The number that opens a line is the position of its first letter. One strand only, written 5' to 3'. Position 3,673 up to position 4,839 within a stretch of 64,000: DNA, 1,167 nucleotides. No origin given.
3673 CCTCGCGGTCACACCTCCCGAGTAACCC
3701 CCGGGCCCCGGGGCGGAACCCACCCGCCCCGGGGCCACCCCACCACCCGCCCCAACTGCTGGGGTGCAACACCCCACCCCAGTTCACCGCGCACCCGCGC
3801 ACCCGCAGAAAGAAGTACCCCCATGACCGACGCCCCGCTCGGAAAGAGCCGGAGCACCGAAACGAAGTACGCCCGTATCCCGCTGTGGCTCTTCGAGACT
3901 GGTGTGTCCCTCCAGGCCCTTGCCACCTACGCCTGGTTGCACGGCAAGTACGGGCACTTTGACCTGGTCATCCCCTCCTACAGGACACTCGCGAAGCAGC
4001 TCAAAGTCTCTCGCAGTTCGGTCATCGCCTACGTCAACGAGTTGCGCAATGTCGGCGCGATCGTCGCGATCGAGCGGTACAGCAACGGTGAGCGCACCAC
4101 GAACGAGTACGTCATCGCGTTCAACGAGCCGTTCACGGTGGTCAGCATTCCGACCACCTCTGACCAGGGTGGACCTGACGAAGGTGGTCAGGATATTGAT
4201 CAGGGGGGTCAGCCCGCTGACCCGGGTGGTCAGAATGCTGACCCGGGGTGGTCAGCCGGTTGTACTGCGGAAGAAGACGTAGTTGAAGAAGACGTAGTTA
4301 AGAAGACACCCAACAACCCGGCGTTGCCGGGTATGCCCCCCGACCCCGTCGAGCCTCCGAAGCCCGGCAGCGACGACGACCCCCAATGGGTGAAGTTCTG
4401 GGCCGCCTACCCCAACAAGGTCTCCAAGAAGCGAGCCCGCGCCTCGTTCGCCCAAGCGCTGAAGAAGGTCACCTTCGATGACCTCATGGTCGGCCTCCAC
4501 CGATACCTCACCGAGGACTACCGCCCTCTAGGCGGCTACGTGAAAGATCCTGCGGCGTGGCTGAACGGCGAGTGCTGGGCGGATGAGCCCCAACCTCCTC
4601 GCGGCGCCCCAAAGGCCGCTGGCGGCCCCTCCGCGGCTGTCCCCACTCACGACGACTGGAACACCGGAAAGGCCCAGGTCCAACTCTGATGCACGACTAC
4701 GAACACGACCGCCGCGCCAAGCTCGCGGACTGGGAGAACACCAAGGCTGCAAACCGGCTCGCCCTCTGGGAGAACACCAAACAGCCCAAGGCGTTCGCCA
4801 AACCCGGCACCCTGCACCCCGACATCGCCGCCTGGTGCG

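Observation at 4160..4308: Origin-like iteron cluster plus an AT-richer tandem repeat embedded in the replication initiator gene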

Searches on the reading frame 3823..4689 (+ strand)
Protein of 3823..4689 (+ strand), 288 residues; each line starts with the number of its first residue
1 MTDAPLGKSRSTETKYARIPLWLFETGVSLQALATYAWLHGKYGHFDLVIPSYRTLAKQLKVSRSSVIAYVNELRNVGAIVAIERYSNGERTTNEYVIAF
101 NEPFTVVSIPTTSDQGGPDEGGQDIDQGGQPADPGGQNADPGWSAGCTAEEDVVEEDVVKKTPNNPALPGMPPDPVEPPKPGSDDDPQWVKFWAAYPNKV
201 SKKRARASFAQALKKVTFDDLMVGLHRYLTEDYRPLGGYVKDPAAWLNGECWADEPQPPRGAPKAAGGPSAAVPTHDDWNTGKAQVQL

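Call 10: search_protein_families(library=pfam, proteins=[window:3823-4689:+], max_evalue=0.01)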
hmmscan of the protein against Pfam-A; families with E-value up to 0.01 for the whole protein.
window:3823-4689:+ (288 aa): 2 families
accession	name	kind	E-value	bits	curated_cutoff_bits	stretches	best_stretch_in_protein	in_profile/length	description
PF13730.12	HTH_36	-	4.2e-05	23.7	25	1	31-75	6-50/55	Helix-turn-helix domain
PF08279.18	HTH_11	-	0.00051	20.3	25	1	54-83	19-48/55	HTH domain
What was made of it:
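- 3823..4689 (+): Replication initiator gene (288 aa), identical to a protein annotated in Nocardiopsis sp. FR26. Pfam HTH_36 scores 23.7 bits (call 10).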

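Call 11: search_dna_similar(query=window:3823-4689:+, collection=phages, mode=protein, max_rows=40)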
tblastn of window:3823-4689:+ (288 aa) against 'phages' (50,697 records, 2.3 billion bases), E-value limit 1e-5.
Records with a match: 33; places in all: 33; records where one place covers at least 80% of the query: 2.
Best place of each record, by identity: <60% 33.
By first word of the organism name: Gordonia 21; Arthrobacter 4; Rhizobium 2; Oenococcus 2; Rhodococcus 2; Pseudomonas 1; EBPR 1.
By host as written in the record: Gordonia terrae 3612 15; Arthrobacter globiformis B-2979 3; Gordonia terrae 3216 2; Gordonia terrae NRRL B-16283 2; Gordonia sputi 2; Oenococcus oeni 2; Prescottella equi 2; Pseudomonas aeruginosa 1; and 4 more.
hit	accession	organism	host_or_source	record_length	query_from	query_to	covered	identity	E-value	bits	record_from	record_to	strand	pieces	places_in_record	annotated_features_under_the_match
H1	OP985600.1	Arthrobacter phage Bolt007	Arthrobacter globiformis B-2979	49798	11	254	85%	29.4%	1e-13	77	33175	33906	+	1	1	44: RepA-like replication initiator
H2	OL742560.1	Arthrobacter phage Lilmac1015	Arthrobacter globiformis B-2979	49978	11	254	85%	28.0%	3e-12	73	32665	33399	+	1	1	46: RepA-like replication initiator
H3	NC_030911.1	Gordonia phage Vendetta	Gordonia terrae 3612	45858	173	255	29%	44.2%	2e-12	73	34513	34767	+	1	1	52: replication initiation protein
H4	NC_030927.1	Gordonia phage Splinter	Gordonia terrae 3612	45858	173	255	29%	44.2%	2e-12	73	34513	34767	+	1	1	52: replication initiation protein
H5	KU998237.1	Gordonia phage Vendetta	Gordonia terrae 3612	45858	173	255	29%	44.2%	2e-12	73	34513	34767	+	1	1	52: hypothetical protein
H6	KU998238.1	Gordonia phage Splinter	Gordonia terrae 3612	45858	173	255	29%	44.2%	2e-12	73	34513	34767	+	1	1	52: hypothetical protein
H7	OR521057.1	Gordonia phage Goib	Gordonia terrae 3612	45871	173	255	29%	44.2%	5e-12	72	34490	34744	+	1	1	53: hypothetical protein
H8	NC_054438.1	Gordonia phage TZGordon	Gordonia terrae 3612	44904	173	255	29%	43.0%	1e-11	71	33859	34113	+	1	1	54: replication initiation protein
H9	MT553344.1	Gordonia phage TZGordon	Gordonia terrae 3612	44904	173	255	29%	43.0%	1e-11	71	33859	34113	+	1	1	54: hypothetical protein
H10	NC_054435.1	Gordonia phage Dardanus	Gordonia terrae 3216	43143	173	255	29%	41.0%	4e-10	66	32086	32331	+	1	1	47: replication initiation protein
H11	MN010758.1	Gordonia phage Dardanus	Gordonia terrae 3216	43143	173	255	29%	41.0%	4e-10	66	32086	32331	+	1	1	47: hypothetical protein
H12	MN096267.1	Pseudomonas phage vB_PaS_IME307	Pseudomonas aeruginosa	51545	162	255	33%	36.0%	8e-7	56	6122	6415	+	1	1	hypothetical protein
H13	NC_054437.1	Gordonia phage TinaLin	Gordonia terrae NRRL B-16283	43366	173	255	29%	40.7%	9e-11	68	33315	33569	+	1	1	51: replication initiation protein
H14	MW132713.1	Gordonia phage TinaLin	Gordonia terrae NRRL B-16283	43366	173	255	29%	40.7%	9e-11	68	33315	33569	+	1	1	51: helix-turn-helix DNA-binding protein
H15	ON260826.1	Gordonia phage Banquo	Gordonia terrae 3612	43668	173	255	29%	40.7%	9e-11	68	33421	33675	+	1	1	51: helix-turn-helix DNA-binding domain protein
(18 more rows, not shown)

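Call 12: search_protein_families(library=phrogs, proteins=[window:3823-4689:+], max_evalue=0.001)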
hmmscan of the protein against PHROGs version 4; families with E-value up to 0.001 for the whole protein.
window:3823-4689:+ (288 aa): 9 families
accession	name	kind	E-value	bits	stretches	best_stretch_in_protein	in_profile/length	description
phrog_270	-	DNA, RNA and nucleotide metabolism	2.9e-31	110.2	1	12-268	28-262/383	replication initiation protein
phrog_9327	-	DNA, RNA and nucleotide metabolism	4.9e-15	56.9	1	160-262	155-248/276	primosomal protein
phrog_9474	-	DNA, RNA and nucleotide metabolism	1.5e-11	45.4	1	155-282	150-275/288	replication initiation protein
phrog_391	-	DNA, RNA and nucleotide metabolism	1.1e-05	26.2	1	49-165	36-158/298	replication initiation O-like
phrog_16304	-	unknown function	1.5e-05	26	1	190-257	148-226/244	-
phrog_8102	-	DNA, RNA and nucleotide metabolism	4.7e-05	23.6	1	35-97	39-105/337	replication initiation protein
phrog_8540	-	DNA, RNA and nucleotide metabolism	6.5e-05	24.2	1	50-136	37-126/196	replication initiation O-like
phrog_678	-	DNA, RNA and nucleotide metabolism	0.00023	21.8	1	51-156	86-182/346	replication initiation O-like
phrog_1835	-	DNA, RNA and nucleotide metabolism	0.00039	20.9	1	52-99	69-118/301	HTH DNA binding protein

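Call 13: find_homologous_proteins(query=window:3823-4689:+)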
Query window:3823-4689:+ (288 aa): 47 proteins with E <= 0.001 among 958 candidates.
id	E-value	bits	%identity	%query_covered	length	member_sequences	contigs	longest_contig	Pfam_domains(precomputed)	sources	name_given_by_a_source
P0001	2.5e-196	669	100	100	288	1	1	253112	-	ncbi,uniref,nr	ncbi:helix-turn-helix domain-containing protein [Nocardiopsis sp. FR26]|uniref:helix-turn-helix doma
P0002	1.9e-148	512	78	99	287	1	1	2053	PF13730.13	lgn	-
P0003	1.4e-144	499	76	100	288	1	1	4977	PF13730.13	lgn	-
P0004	3.4e-86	307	58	90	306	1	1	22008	-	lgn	-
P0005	3.2e-81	291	54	95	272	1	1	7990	-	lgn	-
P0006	2.9e-77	278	49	97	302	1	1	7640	PF13730.13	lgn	-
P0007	1.3e-74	269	51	100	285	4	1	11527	PF13730.13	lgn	-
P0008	4.1e-68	248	52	86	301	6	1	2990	PF13730.13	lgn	-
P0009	1.6e-61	226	63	60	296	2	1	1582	PF13730.13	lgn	-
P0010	1.5e-57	213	63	60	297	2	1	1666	PF13730.13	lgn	-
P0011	4.1e-47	179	54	53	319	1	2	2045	PF13730.13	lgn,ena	-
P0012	5.1e-41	159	57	54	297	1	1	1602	PF13730.13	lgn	-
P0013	7.8e-41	158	56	54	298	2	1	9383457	PF13730.13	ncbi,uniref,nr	ncbi:helix-turn-helix domain-containing protein [Kitasatospora sp. NBC_00240]|uniref:helix-turn-heli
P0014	1.6e-40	157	62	45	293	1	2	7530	PF13730.13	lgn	-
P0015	2.2e-40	157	54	55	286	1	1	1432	PF13730.13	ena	-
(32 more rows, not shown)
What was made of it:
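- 3823..4689 (+): 100% identical to P0001 (call 13).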

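Call 14: find_related_loci(query=window:3823-4689:+, collection=viral_contigs, flank=4000)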
Query window:3823-4689:+ (288 aa) in viral_contigs; peptide patterns used: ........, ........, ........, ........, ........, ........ (x = any residue, [..] = any of these).
19 stretches matched a pattern; 8 encode a relative of the query (tblastn E <= 1e-3); 8 distinct loci.
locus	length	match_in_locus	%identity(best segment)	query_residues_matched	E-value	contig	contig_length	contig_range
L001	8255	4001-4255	44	173-255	8e-17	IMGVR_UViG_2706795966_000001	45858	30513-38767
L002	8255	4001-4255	43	173-255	5e-16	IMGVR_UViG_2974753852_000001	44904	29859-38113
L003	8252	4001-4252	41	179-263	6e-14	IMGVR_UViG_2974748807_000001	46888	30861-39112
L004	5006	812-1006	45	192-258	2e-13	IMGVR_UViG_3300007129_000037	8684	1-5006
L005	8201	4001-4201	43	191-258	9e-13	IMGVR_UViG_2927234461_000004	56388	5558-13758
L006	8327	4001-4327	36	154-263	3e-12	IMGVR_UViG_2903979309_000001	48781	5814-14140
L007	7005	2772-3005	45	188-262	4e-12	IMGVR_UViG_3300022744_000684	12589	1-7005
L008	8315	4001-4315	36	158-263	3e-11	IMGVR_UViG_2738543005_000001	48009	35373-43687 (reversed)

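Call 17: find_related_loci(query=A1, collection=genome_contigs, flank=3000)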
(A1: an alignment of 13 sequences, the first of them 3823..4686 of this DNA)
Query A1 (288 aa) in genome_contigs; peptide patterns used: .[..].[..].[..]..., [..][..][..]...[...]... (x = any residue, [..] = any of these).
49 stretches matched a pattern; 5 encode a relative of the query (tblastn E <= 1e-3); 5 distinct loci.
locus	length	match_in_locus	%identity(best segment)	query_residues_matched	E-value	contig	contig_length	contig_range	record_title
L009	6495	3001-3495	53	8-184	6e-47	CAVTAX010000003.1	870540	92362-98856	MAG: uncultured Actinomycetota bacterium isolate MFD02416.bin.3.134 genome assembly, contig: contig_4468, whole genome s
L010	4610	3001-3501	50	8-185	5e-45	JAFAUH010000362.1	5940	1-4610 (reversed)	MAG: Streptomycetaceae bacterium isolate CP_BM_RX_5 BM_RX_k147_7402489, whole genome shotgun sequence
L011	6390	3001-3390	58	8-137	2e-41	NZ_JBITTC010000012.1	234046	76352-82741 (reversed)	Streptomyces sp. NPDC085596 NPDC085596_99_B6.ctg-0012, whole genome shotgun sequence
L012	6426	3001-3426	50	8-162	2e-38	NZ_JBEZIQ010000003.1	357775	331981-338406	Kitasatospora sp. NPDC048545 NPDC048545_295_G5.ctg-0003, whole genome shotgun sequence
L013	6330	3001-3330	57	8-127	4e-36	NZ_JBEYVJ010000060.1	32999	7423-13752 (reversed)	Kitasatospora sp. NPDC047058 NPDC047058_123_B3.ctg-0060, whole genome shotgun sequence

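Call 18: find_encoding_contigs(protein=P0003, flank=3000, max_places=2)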
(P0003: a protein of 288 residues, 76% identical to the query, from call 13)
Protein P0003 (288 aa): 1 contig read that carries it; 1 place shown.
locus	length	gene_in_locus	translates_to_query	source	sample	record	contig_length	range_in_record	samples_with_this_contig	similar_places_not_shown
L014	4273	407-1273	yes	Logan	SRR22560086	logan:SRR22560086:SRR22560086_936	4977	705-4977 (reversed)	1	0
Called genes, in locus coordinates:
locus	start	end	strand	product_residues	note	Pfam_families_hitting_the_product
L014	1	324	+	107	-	?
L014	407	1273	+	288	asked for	PF13730:HTH_36 (weak)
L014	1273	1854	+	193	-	PF01695:IstB_IS21 (weak)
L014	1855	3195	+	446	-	PF00772:DnaB, PF13191:AAA_16 (faint), PF13481:AAA_25, PF03796:DnaB_C, PF06745:ATPase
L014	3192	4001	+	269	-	-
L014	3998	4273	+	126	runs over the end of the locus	-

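Call 19: find_encoding_contigs(protein=P0002, flank=3000, max_places=2)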
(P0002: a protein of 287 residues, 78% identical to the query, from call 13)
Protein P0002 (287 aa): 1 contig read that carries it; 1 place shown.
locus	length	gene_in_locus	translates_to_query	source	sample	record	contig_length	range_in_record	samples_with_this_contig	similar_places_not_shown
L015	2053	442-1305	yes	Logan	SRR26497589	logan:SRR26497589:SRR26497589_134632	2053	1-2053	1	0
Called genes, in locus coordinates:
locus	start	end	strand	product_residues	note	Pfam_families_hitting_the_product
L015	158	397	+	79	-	-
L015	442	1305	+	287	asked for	PF13730:HTH_36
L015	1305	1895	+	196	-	PF01695:IstB_IS21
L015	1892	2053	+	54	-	?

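Call 20: find_encoding_contigs(protein=P0004, flank=3000, max_places=2)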
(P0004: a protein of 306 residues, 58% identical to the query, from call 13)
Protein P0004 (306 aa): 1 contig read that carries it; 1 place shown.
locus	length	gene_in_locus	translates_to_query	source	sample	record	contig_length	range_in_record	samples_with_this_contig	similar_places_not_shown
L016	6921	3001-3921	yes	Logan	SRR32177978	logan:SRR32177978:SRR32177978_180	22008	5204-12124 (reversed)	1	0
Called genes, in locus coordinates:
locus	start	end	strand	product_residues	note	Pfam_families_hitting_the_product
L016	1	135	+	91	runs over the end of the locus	-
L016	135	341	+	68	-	-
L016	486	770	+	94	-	-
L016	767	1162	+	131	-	-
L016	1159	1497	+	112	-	-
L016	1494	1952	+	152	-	-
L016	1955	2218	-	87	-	-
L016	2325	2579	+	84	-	-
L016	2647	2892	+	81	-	-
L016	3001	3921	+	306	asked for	-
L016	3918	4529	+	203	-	-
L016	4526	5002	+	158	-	PF02467:Whib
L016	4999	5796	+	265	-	-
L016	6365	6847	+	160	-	PF00436:SSB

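Call 21: find_encoding_contigs(protein=P0007, flank=3000, max_places=2)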
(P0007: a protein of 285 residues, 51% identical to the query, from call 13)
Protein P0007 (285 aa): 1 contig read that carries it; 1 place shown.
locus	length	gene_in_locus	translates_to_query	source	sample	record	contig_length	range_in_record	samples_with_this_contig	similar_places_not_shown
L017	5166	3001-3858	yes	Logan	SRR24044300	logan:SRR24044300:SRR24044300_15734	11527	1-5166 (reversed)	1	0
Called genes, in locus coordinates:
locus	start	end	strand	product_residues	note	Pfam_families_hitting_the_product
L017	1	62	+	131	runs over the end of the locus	-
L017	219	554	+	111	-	-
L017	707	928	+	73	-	-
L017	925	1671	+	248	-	PF01555:N6_N4_Mtase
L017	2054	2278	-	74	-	-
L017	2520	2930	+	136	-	-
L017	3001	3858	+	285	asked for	PF13730:HTH_36 (weak)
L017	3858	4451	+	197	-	-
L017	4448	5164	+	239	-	?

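Call 22: find_encoding_contigs(protein=P0005, flank=3000, max_places=2)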
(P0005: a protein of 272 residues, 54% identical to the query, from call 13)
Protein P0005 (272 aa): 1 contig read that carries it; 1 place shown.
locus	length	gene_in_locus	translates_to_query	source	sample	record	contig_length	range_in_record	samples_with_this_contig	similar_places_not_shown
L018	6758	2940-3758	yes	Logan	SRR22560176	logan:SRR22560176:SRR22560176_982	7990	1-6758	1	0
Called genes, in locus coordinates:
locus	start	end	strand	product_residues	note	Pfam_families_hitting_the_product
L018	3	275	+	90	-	?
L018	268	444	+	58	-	-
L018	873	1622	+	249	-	PF01555:N6_N4_Mtase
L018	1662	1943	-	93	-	-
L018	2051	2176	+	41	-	-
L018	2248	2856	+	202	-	-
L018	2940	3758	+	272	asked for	-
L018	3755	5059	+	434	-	PF00772:DnaB, PF13481:AAA_25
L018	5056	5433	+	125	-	PF02467:Whib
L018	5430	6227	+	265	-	-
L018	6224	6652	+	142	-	-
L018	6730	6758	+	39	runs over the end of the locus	-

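Call 23: find_encoding_contigs(protein=P0006, flank=3000, max_places=2)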
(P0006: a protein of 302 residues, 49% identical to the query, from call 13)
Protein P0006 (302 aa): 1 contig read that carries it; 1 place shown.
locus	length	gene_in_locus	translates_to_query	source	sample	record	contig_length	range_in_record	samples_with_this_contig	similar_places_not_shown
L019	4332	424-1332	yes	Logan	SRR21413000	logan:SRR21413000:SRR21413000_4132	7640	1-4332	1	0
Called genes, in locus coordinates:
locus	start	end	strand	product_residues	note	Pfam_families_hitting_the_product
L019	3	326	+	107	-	?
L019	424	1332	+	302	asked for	PF13730:HTH_36 (weak)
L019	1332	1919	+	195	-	PF13191:AAA_16 (faint), PF01695:IstB_IS21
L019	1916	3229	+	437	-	PF00772:DnaB, PF03796:DnaB_C, PF13481:AAA_25, PF06745:ATPase (weak)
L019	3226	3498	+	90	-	-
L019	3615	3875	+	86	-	-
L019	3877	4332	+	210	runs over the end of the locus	-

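Call 24: find_encoding_contigs(protein=P0008, flank=3000, max_places=2)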
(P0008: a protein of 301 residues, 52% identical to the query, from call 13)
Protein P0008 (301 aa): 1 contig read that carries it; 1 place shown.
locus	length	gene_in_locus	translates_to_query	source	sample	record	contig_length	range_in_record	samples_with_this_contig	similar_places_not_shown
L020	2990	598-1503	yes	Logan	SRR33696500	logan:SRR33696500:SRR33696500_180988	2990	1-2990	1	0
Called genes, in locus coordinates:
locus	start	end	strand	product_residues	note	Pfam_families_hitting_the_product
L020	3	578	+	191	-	?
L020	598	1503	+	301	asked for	PF13730:HTH_36 (weak)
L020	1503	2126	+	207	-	-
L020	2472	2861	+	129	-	-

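Call 25: find_encoding_contigs(protein=P0010, flank=3000, max_places=2)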
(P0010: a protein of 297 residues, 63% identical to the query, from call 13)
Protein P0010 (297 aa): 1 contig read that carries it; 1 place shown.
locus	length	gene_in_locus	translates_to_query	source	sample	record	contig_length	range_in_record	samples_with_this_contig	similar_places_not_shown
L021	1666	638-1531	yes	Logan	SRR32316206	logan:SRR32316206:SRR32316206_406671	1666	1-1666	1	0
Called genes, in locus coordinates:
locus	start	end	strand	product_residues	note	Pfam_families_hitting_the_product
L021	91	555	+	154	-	-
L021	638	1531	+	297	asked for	PF13730:HTH_36 (weak)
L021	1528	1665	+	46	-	?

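Call 39: search_solved_structures(query=window:3823-4686:+, max_evalue=1)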
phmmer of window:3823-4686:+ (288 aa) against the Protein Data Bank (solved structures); distinct sequences matched with E-value up to 1: 0.
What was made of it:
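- Tried and rejected: A PDB sequence search with the initiator found nothing at E<=1 (call 39).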

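Call 47: predict_structure(alignment_id=A2)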
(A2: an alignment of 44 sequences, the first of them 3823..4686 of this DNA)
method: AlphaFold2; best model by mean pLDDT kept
length: 288 residues; sequences in the alignment: 44
mean_pLDDT: 68.5   pTM: 0.40
mean pLDDT of the five models: 68.5, 68.2, 67.8, 66.8, 64.9
residues with pLDDT >= 90: 49; 70-90: 92; 50-70: 67; < 50: 80
segments of 3 or more residues with pLDDT < 50: 1-9, 109-130, 138-140, 142-145, 147-162, 253-270
pLDDT, mean of each block of 10 residues (from residue 1): 43 64 94 92 69 88 95 91 67 69 69 42 42 46 45 44 63 80 90 81 85 86 83 64 60 48 46 71 71
secondary structure, 60 per line:
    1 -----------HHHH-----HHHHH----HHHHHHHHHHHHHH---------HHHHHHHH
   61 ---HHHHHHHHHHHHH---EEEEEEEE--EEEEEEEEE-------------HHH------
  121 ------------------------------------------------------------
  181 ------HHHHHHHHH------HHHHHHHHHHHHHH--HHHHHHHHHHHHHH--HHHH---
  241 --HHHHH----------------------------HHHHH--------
elements in order: H12-15 H21-25 H30-43 H53-60 H64-76 E80-87 E90-98 H187-195 H202-215 H218-231 H234-237 H243-247 H276-280
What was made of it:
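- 3856..4131 (+): N-terminal winged helix-turn-helix domain (aa 12-103), the presumed iteron-binding domain. AlphaFold2 gives helices 12-15, 21-25, 30-43, 53-60 and 64-76 and a beta hairpin 80-98, with block-mean pLDDT of 64-95 across the domain, lowest at aa 41-50 and around the hairpin turn (call 47).
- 4375..4572 (+): C-terminal helical domain of the initiator (aa 185-250), the presumed replisome-recruiting domain. AlphaFold2 helices 187-247 with pLDDT 80-90 (call 47). phrog_9327 'primosomal protein' E 4.9e-15 (call 12). tblastn matches to the C-terminal parts of Gordonia, Arthrobacter and Oenococcus phage initiators and DnaD-like loaders (call 11).
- (7) The repeat-encoded residues 105-165 are predicted disordered (pLDDT below 50) between two folded domains (call 47).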

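Call 48: get_annotated_region(hit=H1, flank=2500)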
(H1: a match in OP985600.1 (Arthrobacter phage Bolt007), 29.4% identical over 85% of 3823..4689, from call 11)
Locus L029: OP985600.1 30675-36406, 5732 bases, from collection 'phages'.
description: Arthrobacter phage Bolt007, complete genome.
organism: Arthrobacter phage Bolt007 (NCBI taxid 3017297)
taxonomy: Viruses; Duplodnaviria; Heunggongvirae; Uroviricota; Caudoviricetes
host: Arthrobacter globiformis B-2979; source: soil; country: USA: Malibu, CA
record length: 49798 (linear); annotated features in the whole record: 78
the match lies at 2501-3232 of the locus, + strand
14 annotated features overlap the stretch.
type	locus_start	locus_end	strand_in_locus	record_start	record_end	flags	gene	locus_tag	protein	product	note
CDS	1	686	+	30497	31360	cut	38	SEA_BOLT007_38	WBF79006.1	RecT-like DNA pairing protein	-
CDS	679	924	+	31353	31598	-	39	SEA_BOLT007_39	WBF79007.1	hypothetical protein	-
CDS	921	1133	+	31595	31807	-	40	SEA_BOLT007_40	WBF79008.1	helix-turn-helix DNA binding domain protein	-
CDS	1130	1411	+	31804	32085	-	41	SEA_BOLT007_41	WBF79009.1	hypothetical protein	-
CDS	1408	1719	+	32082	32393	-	42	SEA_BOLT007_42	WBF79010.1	hypothetical protein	-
CDS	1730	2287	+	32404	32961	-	43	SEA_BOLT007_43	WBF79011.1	ssDNA binding protein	-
CDS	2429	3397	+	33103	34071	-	44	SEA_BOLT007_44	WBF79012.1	RepA-like replication initiator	-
CDS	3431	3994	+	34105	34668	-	45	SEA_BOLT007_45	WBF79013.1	helicase loader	-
CDS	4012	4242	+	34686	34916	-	46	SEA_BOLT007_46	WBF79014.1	hypothetical protein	-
CDS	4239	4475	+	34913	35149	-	47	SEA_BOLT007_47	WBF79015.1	hypothetical protein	-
CDS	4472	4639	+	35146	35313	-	48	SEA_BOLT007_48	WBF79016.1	hypothetical protein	-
CDS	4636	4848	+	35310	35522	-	49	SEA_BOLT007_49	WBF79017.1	membrane protein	-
CDS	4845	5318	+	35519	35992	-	50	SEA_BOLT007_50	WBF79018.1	RusA-like resolvase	RusA-like resolvase (endonuclease)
CDS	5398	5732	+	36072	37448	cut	51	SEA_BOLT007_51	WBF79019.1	hypothetical protein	-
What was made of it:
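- Closest known: HTH_36 / phrog_270 phage replication initiators. Same: Same protein family and gene neighbourhood (initiator followed by a helicase loader) (calls 11, 12, 48).
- Closest known: HTH_36 / phrog_270 phage replication initiators. Different: No origin is annotated in the Bolt007 region that was retrieved (call 48).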

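Call 52: fold_search(model_id=the predicted structure, library=pdb)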
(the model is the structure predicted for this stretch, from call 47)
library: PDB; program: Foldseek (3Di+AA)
matches with E <= 10: 1041; with E <= 0.001: 0
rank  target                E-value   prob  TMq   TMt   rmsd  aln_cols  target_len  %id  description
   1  2v79_B                3.0e-02  1.00  0.22  0.48   4.5        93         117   17  Crystal Structure of the N-terminal domain of DnaD from Bacillus Subtilis (released 2008-01-15)
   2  5kbj_H                7.9e-02  0.99  0.25  0.52  12.6       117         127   15  Structure of Rep-DNA complex (released 2016-06-29)
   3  2v79_A                7.9e-02  0.99  0.23  0.49   4.5        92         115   15  Crystal Structure of the N-terminal domain of DnaD from Bacillus Subtilis (released 2008-01-15)
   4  9a5c_B                7.9e-02  0.99  0.22  0.27   4.4        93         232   17  Integrative model of GLPD-DNAD by crosslinking MS and deep learning (released 2024-09-18)
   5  4pql_B                9.9e-02  0.95  0.23  0.47  15.5       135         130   15  N-Terminal domain of DNA binding protein (released 2014-06-11)
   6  6cmv_C                1.0e-01  0.99  0.21  0.48   3.8        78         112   20  Crystal structure of Archaeal Biofilm Regulator (AbfR2) from Sulfolobus acidocaldarius (released 2018-11-14)
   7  4pql_A                1.1e-01  0.97  0.25  0.51  15.3       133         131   14  N-Terminal domain of DNA binding protein (released 2014-06-11)
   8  4pt7_B                1.6e-01  0.96  0.24  0.49  15.6       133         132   14  Structure of initiator (released 2014-06-25)
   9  2di3_B                1.6e-01  0.91  0.20  0.24   7.1        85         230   24  Crystal structure of the transcriptional factor CGL2915 from Corynebacterium glutamicum (released 2007-03-28)
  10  3r0a_B                2.0e-01  0.99  0.21  0.44   3.4        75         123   19  Possible transcriptional regulator from Methanosarcina mazei Go1 (gi 21227196) (released 2011-03-23)
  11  7nvs_W                2.0e-01  0.96  0.20  0.29   4.9        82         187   16  RNA polymerase II core pre-initiation complex with closed promoter DNA in proximal position (released 2021-05-05)
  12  2jt1_MODEL_1_A        2.2e-01  0.98  0.20  0.68   3.5        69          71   14  Solution NMR structure of PefI (Plasmid-Encoded Fimbriae Regulatory) protein from Salmonella typhimurium. Nort (released 2007-10-09)
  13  3r0a_A                2.2e-01  0.98  0.21  0.45   3.4        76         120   18  Possible transcriptional regulator from Methanosarcina mazei Go1 (gi 21227196) (released 2011-03-23)
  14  2d1h_A                2.2e-01  0.97  0.19  0.48   5.1        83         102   16  Crystal structure of ST1889 protein from thermoacidophilic archaeon Sulfolobus tokodaii (released 2006-09-05)
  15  4l9n_B                2.3e-01  0.99  0.21  0.41   3.7        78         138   15  Crystal structure of MepR A103V mutant from multidrug resistant S. aureus clinical isolate (released 2013-09-11)
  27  5kbj_A                3.2e-01  0.95  0.24  0.50  11.2       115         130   16  Structure of Rep-DNA complex (released 2016-06-29)
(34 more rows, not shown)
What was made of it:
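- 3856..4131 (+): Best Foldseek matches are weak: DnaD N-domain 2v79 and staphylococcal Rep-DNA 5kbj/4pql (call 52).
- On RepA_N plasmid replicons (pSK41 type): Foldseek similarity to 5kbj/4pql/4pt7 is weak (E 0.08-0.16; call 52).
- Closest known: pSK41 / RepA_N plasmid origins. Same: Weak fold matches to 5kbj, 4pql and 4pt7 (call 52).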
